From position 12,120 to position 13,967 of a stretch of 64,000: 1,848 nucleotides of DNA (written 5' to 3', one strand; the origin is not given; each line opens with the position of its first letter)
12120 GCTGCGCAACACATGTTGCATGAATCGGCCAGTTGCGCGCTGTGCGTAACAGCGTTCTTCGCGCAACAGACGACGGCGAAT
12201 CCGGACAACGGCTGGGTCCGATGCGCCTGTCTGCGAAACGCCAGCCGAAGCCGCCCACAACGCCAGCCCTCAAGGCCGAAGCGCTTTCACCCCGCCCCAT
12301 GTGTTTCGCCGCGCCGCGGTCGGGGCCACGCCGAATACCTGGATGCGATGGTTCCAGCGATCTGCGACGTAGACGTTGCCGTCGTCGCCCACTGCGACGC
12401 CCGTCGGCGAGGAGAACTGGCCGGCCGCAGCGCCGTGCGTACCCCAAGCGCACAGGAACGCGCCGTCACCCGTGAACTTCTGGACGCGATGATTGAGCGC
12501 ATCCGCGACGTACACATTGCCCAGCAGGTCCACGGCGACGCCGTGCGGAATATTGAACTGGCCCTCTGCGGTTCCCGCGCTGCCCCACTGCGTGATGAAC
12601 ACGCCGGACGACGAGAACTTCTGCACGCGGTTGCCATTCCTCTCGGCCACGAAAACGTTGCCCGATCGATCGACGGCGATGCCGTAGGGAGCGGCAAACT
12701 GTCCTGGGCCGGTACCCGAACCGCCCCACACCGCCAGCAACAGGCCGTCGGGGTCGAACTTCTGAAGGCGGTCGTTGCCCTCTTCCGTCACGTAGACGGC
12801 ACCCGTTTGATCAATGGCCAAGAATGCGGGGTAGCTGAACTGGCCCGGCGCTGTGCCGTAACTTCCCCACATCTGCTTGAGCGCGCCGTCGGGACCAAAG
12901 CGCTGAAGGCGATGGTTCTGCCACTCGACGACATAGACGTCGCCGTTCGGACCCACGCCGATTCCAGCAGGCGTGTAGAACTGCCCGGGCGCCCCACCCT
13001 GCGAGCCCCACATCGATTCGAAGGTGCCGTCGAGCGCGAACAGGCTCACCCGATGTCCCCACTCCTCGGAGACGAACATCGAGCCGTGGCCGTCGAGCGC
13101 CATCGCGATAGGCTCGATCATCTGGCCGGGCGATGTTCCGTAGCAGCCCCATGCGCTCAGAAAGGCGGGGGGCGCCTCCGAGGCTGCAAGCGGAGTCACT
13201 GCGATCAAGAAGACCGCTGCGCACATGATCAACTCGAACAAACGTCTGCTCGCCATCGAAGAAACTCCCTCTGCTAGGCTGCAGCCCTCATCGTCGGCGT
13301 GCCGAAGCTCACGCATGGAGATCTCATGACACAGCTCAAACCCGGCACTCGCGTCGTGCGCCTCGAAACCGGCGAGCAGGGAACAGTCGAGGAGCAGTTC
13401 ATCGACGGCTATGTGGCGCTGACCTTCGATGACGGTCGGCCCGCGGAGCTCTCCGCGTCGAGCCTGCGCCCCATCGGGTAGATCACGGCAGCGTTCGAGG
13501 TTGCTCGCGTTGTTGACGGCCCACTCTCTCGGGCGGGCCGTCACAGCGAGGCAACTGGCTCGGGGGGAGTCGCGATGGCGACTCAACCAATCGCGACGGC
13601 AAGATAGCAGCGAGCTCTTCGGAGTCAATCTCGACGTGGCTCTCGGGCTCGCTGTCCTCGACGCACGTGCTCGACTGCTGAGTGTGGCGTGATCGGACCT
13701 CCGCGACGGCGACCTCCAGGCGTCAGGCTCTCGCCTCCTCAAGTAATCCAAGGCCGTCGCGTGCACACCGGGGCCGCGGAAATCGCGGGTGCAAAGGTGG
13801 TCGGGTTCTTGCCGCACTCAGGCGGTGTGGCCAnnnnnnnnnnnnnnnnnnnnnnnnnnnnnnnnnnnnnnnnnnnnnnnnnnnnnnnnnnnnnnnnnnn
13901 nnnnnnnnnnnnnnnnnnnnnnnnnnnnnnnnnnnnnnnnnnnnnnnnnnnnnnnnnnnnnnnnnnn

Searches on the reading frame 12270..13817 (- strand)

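Call 19: search_protein_families(library=pfam, proteins=[window:12270-13817:-], max_evalue=0.001)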
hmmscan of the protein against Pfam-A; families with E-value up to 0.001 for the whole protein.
window:12270-13817:- (515 aa): 9 families
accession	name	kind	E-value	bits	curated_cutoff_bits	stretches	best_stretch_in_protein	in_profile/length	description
PF01436.27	NHL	-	4.2e-43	143.7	20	5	468-495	1-28/28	NHL repeat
PF24684.1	Vgb_lyase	-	2.2e-14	53.4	50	1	236-489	57-285/290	Virginiamycin B lyase family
PF08450.18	SGL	-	1.6e-12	48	26.3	0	376-411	185-220/246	SMP-30/Gluconolactonase/LRE-like region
PF06739.17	SBBP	-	9.6e-11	41.9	20.5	0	423-438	14-29/38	Beta-propeller repeat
PF25021.1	TEN_NHL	-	1.4e-10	41.1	27.1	0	464-493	325-354/357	Teneurin NHL domain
PF13449.12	Phytase-like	-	1e-06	29.3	27.6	0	333-363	73-103/284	Esterase-like activity of phytase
PF17170.10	DUF5128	-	1.8e-06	27.8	22.9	0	340-408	55-125/321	6-bladed beta-propeller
PF02393.21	US22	-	2.8e-06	27.8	35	0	280-309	77-107/124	US22 like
PF23500.1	DUF7133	-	0.00025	20.9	27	0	469-494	329-354/385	Domain of unknown function (DUF7133)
